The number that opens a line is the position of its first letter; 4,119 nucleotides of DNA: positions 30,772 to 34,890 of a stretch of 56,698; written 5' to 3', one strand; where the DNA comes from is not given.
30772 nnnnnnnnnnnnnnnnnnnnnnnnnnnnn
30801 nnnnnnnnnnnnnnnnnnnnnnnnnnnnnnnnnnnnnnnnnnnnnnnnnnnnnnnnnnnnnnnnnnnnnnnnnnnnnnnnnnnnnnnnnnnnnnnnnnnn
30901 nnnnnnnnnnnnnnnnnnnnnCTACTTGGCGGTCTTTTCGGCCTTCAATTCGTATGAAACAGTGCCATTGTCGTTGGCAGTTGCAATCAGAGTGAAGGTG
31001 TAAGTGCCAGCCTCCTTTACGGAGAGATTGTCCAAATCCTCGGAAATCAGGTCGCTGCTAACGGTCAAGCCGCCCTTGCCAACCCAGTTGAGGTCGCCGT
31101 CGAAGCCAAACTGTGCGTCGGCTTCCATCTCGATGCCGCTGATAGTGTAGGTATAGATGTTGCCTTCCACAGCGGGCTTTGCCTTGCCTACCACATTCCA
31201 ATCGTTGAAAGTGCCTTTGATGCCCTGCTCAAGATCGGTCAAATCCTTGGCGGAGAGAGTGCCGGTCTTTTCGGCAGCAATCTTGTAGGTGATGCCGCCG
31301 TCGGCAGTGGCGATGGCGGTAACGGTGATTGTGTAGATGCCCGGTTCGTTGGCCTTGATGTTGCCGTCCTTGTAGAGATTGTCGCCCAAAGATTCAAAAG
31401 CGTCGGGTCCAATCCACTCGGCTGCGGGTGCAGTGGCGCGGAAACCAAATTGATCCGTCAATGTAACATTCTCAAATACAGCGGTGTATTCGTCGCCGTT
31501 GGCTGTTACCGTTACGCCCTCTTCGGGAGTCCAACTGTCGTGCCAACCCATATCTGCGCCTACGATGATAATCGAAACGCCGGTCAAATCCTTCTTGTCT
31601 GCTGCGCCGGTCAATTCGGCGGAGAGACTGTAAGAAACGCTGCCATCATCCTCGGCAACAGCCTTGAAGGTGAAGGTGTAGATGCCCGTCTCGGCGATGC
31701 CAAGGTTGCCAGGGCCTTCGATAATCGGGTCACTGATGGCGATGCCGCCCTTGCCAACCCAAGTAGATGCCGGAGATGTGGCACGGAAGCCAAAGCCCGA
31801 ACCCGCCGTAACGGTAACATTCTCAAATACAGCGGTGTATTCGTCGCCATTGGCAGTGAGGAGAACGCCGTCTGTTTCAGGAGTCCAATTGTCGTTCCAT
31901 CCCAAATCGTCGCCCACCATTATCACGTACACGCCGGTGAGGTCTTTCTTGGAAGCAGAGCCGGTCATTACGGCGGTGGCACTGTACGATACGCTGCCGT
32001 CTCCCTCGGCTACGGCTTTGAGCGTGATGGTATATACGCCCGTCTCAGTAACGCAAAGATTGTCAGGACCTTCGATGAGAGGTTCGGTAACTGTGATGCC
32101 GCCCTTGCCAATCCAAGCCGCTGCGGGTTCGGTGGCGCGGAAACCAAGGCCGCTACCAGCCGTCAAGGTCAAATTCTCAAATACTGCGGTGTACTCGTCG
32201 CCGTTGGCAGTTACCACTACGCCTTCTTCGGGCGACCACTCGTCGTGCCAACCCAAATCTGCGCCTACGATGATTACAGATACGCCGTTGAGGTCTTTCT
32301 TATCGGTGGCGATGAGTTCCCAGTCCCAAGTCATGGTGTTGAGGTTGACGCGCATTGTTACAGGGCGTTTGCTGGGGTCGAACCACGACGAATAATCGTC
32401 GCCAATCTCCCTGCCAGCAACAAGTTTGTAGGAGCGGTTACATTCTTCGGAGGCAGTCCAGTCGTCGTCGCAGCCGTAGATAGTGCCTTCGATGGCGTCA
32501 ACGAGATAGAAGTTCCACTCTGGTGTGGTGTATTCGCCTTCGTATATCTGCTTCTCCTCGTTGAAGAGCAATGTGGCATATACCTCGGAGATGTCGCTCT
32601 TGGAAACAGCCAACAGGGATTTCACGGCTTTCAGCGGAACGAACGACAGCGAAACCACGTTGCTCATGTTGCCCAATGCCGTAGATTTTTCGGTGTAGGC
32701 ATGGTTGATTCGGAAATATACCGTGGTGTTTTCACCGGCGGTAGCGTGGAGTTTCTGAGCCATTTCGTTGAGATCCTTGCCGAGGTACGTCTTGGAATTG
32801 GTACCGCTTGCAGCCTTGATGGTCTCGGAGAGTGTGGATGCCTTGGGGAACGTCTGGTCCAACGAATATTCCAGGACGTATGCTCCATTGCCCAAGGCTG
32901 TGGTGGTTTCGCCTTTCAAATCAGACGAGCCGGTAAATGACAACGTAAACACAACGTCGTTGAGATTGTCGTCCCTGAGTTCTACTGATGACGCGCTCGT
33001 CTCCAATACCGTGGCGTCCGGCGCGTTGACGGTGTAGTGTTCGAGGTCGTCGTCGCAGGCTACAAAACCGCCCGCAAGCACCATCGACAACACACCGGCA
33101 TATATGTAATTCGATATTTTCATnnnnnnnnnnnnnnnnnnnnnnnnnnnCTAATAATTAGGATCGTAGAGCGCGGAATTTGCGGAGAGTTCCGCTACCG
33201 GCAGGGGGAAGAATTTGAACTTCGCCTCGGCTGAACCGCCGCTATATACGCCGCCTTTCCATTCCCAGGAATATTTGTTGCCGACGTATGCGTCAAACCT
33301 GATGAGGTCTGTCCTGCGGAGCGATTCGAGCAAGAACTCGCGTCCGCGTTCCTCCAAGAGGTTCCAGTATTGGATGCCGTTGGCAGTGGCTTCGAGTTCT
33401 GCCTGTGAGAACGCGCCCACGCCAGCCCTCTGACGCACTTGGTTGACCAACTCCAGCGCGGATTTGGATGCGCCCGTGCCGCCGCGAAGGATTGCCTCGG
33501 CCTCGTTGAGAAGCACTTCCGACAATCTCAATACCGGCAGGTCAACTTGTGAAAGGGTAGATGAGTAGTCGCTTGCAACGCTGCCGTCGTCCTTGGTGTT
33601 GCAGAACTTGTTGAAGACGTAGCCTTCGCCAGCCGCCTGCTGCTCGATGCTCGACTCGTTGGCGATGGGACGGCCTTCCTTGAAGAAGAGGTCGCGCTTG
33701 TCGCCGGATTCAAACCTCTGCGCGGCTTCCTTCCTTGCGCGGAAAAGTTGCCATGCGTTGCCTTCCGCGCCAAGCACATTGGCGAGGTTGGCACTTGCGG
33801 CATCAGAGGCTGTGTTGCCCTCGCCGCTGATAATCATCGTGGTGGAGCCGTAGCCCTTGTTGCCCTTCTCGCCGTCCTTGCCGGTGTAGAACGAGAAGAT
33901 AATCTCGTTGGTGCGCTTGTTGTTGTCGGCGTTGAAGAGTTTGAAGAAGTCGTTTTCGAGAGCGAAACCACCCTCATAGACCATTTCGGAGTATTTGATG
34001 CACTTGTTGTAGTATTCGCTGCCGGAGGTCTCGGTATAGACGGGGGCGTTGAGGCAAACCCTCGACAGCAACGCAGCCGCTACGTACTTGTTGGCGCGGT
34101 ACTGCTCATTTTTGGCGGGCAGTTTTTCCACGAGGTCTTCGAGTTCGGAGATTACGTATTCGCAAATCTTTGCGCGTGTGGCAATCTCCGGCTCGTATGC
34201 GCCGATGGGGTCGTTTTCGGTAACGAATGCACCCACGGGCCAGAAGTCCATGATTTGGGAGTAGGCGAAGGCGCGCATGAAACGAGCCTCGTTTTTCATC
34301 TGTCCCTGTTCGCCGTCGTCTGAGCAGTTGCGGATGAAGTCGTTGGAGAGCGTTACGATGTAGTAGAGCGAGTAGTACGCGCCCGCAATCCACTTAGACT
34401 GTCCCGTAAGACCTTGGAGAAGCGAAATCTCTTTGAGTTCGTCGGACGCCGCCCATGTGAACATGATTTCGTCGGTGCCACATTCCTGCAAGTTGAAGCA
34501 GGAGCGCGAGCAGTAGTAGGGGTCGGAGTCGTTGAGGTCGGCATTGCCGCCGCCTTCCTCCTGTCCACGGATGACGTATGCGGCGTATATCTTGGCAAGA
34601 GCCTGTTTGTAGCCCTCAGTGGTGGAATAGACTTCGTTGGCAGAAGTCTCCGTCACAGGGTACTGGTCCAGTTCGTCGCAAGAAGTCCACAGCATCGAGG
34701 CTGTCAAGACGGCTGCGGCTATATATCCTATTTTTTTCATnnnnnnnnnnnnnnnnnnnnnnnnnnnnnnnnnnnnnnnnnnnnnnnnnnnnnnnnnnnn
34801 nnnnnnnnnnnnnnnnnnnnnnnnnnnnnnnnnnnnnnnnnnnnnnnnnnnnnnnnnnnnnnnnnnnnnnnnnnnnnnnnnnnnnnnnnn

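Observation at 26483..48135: The two giant surface-protein genes end in homologous modules and identical 3' flanks, forming inverted repeats ~21 kb apart around core genes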

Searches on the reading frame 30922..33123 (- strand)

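Call 14: search_protein_families(library=pfam, proteins=[window:30922-33123:-], max_evalue=0.00001)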
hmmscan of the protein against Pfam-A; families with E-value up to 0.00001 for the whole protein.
window:30922-33123:- (733 aa): 2 families
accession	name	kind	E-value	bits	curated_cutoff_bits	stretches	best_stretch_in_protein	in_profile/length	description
PF16411.10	SusF_SusE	-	1.4e-14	55.2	27.5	0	402-499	1-98/167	Outer membrane protein SusF_SusE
PF14292.12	SusE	-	5.8e-10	39.7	25.2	1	25-140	1-106/106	SusE outer membrane protein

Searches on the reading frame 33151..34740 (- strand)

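Call 14: search_protein_families(library=pfam, proteins=[window:33151-34740:-], max_evalue=0.00001)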
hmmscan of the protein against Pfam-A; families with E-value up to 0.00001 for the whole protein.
window:33151-34740:- (529 aa): 2 families
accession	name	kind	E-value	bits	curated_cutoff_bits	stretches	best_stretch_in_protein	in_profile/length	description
PF07980.17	SusD_RagB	-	1e-23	84.9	23.1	1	365-526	124-293/297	SusD family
PF14322.12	SusD-like_3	-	1.5e-07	32.3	27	1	121-230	77-191/191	Starch-binding associating with outer membrane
